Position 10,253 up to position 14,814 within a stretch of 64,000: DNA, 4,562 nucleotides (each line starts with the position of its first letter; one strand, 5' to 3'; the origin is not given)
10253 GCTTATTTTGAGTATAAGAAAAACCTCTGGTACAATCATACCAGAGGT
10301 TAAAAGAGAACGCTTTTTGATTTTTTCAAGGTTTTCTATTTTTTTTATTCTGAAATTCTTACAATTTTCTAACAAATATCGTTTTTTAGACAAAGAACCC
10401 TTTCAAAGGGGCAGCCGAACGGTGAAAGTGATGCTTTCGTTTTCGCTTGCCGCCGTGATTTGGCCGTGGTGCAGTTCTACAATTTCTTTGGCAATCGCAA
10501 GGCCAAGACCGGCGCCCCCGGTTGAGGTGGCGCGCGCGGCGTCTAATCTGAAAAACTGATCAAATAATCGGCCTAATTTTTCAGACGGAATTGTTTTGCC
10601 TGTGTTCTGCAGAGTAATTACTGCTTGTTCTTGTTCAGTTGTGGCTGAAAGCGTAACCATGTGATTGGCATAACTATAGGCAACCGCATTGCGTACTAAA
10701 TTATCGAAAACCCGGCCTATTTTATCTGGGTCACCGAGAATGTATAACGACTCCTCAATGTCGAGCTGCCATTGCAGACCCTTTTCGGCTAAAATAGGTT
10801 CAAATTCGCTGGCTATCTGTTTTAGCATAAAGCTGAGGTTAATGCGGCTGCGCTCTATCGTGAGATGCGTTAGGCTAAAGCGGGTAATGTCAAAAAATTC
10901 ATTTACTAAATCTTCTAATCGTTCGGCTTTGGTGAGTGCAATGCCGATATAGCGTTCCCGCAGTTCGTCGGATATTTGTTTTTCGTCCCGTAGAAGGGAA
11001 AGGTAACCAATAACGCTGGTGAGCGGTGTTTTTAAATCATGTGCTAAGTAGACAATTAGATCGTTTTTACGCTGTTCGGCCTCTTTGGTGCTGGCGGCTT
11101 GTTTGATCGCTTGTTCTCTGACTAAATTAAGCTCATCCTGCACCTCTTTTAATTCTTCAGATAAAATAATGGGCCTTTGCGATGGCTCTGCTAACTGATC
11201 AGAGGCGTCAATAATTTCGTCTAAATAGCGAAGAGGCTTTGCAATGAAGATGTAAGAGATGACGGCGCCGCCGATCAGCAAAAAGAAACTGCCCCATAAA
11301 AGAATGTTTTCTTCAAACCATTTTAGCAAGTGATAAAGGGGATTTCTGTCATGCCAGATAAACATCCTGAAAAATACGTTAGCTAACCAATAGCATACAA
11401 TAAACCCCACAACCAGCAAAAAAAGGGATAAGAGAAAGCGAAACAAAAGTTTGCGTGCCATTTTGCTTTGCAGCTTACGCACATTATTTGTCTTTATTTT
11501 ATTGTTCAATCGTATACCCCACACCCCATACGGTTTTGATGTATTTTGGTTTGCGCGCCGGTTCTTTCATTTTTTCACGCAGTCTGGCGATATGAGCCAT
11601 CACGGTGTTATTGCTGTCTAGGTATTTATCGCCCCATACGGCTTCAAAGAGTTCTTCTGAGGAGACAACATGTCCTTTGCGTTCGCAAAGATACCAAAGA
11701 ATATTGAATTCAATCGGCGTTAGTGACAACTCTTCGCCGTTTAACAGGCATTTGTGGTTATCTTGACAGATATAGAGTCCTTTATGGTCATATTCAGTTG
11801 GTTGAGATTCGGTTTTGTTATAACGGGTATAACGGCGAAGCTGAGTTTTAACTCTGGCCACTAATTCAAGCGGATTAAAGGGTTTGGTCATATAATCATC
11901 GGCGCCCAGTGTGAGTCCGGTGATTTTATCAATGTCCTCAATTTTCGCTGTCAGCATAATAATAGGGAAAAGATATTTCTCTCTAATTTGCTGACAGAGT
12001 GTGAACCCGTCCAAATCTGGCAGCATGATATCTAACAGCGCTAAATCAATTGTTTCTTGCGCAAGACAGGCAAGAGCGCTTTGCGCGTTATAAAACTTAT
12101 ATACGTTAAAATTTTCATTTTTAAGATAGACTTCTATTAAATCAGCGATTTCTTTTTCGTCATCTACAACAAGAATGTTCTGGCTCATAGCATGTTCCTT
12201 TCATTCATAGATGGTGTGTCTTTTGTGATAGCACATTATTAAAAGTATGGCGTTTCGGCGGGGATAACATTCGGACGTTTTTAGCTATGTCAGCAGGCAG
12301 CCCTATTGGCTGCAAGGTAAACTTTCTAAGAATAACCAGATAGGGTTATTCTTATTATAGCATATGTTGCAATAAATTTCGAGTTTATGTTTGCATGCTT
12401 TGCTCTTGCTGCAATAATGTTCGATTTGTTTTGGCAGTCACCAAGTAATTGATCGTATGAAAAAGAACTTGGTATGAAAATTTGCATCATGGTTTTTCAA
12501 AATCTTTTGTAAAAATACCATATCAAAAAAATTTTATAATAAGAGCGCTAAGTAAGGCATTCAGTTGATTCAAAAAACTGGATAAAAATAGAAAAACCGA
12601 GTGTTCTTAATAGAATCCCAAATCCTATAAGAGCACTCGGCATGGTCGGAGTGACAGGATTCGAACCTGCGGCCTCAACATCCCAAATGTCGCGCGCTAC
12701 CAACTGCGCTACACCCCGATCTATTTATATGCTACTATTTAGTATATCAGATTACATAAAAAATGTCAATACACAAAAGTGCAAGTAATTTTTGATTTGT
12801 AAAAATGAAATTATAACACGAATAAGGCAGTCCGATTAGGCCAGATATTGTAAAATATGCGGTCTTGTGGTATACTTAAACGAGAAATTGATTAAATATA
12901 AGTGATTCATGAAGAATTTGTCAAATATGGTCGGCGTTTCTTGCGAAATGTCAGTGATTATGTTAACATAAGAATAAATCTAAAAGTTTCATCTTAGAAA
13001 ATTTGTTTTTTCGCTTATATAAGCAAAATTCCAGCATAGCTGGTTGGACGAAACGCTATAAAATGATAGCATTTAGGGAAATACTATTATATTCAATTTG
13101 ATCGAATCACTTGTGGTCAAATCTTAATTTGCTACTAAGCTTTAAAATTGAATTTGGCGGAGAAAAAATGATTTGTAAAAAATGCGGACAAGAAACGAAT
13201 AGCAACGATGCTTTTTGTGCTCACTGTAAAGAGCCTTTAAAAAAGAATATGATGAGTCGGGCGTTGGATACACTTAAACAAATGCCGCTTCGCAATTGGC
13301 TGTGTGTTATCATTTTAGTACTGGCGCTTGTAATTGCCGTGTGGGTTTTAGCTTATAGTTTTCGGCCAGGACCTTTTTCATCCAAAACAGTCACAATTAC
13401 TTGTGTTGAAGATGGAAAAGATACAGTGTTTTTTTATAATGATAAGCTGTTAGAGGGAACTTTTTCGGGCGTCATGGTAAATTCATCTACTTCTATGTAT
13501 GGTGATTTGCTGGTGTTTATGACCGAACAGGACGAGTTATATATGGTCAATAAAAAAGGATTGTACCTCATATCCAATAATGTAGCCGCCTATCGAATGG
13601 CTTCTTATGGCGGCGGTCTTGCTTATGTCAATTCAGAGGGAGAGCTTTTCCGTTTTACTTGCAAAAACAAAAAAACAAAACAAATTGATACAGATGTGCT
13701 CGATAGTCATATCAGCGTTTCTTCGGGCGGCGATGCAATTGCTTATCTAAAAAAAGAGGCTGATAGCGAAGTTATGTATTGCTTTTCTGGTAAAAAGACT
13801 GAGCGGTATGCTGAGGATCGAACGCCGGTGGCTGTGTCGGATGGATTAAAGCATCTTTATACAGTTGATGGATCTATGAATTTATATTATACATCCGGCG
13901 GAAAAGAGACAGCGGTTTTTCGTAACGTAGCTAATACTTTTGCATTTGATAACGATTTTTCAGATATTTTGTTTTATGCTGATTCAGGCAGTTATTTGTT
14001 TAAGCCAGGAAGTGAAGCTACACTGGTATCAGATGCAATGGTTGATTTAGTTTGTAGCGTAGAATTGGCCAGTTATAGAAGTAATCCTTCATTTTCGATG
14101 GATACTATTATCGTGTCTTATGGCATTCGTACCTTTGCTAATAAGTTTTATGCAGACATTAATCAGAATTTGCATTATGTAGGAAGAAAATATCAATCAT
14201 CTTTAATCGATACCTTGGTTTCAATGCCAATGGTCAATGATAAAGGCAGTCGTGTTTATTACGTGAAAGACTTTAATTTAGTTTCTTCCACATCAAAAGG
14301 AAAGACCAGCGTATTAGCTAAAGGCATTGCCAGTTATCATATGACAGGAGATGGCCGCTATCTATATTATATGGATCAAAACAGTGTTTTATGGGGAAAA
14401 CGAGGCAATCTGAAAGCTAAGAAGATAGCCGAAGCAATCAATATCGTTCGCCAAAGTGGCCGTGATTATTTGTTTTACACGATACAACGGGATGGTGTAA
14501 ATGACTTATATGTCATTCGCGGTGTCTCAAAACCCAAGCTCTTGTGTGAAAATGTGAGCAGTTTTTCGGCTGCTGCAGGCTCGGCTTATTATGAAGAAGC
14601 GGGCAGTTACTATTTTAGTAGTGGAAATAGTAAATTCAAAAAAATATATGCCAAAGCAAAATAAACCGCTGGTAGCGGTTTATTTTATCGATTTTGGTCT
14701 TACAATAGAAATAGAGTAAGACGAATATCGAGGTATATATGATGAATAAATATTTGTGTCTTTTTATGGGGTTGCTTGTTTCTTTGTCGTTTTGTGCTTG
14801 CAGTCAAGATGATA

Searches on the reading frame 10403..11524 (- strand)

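Call 44: search_protein_families(library=pfam, proteins=[window:10403-11524:-])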
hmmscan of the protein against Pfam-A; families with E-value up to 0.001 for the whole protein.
window:10403-11524:- (373 aa): 4 families
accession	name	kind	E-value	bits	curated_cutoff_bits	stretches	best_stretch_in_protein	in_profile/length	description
PF02518.31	HATPase_c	-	8.6e-23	81.3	26.4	1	264-373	1-109/111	Histidine kinase-, DNA gyrase B-, and HSP90-like ATPase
PF00512.31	HisKA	-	3.9e-15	56.1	26.9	1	153-215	2-62/66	His Kinase A (phospho-acceptor) domain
PF14501.12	HATPase_c_5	-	3.4e-05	24.1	22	1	271-372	8-102/102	GHKL domain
PF05684.17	DUF819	-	0.00058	19.4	27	0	14-58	73-116/379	Protein of unknown function (DUF819)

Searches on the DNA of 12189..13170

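Call 67: search_rna_families(source=window, start=12189, end=13170, threshold=evalue, max_evalue=1)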
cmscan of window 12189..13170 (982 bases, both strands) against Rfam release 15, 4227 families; matches with E-value up to 1: 2.
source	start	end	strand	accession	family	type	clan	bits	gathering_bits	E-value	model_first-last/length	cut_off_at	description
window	12646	12718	-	RF00005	tRNA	Gene; tRNA;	CL00001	67.4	29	2.5e-14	1-71/71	no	tRNA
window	12327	12381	+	RF02527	SSRC38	Gene; sRNA;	-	19.8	80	0.71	1-166/166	no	Streptococcus sRNA SSRC38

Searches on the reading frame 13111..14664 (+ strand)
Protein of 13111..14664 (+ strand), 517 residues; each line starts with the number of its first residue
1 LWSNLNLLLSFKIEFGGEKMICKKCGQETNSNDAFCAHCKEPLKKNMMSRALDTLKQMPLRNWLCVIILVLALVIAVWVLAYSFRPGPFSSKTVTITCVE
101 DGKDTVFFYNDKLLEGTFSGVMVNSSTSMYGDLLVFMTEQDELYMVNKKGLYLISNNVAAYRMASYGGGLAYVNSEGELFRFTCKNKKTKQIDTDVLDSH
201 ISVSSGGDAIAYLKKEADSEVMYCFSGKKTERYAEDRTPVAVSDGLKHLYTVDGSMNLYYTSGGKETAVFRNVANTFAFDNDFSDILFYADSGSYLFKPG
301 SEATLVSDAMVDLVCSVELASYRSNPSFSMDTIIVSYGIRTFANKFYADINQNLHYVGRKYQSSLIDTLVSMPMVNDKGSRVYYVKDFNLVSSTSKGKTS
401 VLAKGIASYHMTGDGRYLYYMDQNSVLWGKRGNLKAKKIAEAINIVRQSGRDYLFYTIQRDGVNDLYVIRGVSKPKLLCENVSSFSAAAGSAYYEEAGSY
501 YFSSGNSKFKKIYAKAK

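Call 44: search_protein_families(library=pfam, proteins=[window:13111-14664:+])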
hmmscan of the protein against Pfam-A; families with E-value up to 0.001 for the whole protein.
window:13111-14664:+ (517 aa): 0 families

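Call 57: find_homologous_proteins(query=window:13111-14664:+, max_evalue=1e-20)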
Query window:13111-14664:+ (517 aa): 3 proteins with E <= 1e-20 among 8000 candidates.
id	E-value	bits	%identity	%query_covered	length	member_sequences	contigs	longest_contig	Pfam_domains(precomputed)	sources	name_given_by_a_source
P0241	0.0e+0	1118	100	96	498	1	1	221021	-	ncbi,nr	ncbi:MAG: hypothetical protein HFE77_04155 [Clostridiales bacterium]|nr:hypothetical protein [Clostr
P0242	1.9e-269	913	80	96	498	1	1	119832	-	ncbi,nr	ncbi:MAG: hypothetical protein HFE78_05485 [Clostridiales bacterium]|nr:hypothetical protein [Clostr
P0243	8.8e-189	646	57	96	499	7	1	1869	-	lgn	-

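Call 58: find_encoding_contigs(protein=P0242, flank=10000, max_places=2)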
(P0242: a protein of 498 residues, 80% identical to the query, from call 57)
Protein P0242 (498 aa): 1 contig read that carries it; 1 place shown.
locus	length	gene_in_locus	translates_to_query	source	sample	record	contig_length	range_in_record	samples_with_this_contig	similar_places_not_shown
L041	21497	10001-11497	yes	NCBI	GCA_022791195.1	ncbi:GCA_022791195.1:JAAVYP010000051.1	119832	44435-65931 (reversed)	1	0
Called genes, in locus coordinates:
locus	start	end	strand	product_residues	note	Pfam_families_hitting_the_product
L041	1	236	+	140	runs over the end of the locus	PF03852:Vsr, PF04480:DUF559 (weak), PF18741:MTES_1575 (weak)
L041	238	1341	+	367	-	PF00145:DNA_methylase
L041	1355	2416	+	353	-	PF09565:RE_NgoFVII, PF20731:RE_NgoFVII_C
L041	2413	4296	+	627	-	PF10593:Z1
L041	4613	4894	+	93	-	PF20648:DUF6809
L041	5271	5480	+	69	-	PF12728:HTH_17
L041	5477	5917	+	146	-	PF13730:HTH_36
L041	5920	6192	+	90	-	-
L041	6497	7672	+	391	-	PF14659:Phage_int_SAM_3, PF00589:Phage_integrase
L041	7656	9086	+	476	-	PF14659:Phage_int_SAM_3, PF00589:Phage_integrase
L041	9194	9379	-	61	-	-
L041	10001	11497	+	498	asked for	-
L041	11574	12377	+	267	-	-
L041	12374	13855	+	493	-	PF01551:Peptidase_M23, PF02368:Big_2, PF00395:SLH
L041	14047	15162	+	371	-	PF01636:APH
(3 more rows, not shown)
